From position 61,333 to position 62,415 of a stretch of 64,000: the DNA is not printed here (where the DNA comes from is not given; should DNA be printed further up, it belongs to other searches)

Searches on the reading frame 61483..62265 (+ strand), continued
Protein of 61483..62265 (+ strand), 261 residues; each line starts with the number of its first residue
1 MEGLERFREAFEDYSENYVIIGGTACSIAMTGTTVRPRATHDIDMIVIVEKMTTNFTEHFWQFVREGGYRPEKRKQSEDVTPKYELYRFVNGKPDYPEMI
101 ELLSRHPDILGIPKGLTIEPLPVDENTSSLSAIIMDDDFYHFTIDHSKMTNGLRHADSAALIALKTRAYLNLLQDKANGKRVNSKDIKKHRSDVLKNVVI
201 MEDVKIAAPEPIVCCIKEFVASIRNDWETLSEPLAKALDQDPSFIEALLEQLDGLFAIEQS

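Call 109: get_annotated_region(hit=H77, flank=3000)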
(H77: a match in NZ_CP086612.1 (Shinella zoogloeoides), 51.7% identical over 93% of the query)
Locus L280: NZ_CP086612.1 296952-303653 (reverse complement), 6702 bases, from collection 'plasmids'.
description: Shinella zoogloeoides strain ATCC 19623 plasmid unnamed2, complete sequence
organism: Shinella zoogloeoides (NCBI taxid 352475)
taxonomy: Bacteria; Pseudomonadota; Alphaproteobacteria; Hyphomicrobiales; Rhizobiaceae; Shinella; Shinella zoogloeoides
host: -; source: -; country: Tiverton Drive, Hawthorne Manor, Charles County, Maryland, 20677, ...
typing (MOB-suite, as given by PLSDB): non-mobilizable; replicon rep_cluster_490
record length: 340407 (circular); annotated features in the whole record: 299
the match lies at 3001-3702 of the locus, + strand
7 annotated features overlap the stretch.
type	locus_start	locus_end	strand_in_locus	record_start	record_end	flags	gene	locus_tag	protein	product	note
CDS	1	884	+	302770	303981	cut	-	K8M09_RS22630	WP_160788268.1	IS256 family transposase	-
CDS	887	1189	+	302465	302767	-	-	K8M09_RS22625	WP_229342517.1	hypothetical protein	-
CDS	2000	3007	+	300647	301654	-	-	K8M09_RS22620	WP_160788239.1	MarR family transcriptional regulator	-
CDS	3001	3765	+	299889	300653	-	-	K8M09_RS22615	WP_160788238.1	hypothetical protein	-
CDS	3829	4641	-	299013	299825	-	istB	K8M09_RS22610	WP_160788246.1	IS21-like element helper ATPase IstB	-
CDS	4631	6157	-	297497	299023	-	istA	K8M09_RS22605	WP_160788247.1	IS21 family transposase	-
CDS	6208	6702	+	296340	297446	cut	-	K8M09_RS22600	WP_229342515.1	type II restriction endonuclease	GO:0009307 - DNA restriction-modification system [Evidence IEA]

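Call 110: get_annotated_region(hit=H74, flank=3000)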
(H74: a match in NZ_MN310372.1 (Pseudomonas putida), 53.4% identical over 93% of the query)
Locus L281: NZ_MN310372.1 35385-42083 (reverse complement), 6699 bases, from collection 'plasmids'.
description: Pseudomonas putida strain 150716811 plasmid p716811-VIM, complete sequence
organism: Pseudomonas putida (NCBI taxid 303)
taxonomy: Bacteria; Pseudomonadota; Gammaproteobacteria; Pseudomonadales; Pseudomonadaceae; Pseudomonas; Pseudomonas putida
host: -; source: -; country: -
typing (MOB-suite, as given by PLSDB): conjugative; replicon rep_cluster_402; relaxase MOBF; mating-pair formation MPF_F
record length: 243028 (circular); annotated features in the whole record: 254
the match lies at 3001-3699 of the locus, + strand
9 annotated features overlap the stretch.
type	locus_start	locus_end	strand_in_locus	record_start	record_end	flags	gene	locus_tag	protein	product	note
CDS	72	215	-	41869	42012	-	-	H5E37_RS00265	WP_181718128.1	hypothetical protein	-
CDS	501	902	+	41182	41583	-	-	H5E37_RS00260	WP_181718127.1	hypothetical protein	-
CDS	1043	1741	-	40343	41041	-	-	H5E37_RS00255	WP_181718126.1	hypothetical protein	-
CDS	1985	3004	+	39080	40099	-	-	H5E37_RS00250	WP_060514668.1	hypothetical protein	-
CDS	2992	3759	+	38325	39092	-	-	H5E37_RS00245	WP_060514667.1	hypothetical protein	-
CDS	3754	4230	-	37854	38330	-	-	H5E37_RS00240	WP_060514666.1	hypothetical protein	-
CDS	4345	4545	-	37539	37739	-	-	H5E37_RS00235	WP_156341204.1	hypothetical protein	-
CDS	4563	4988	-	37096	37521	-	-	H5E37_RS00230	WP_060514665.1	hypothetical protein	-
CDS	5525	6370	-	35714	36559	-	-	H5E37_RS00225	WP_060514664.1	hypothetical protein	-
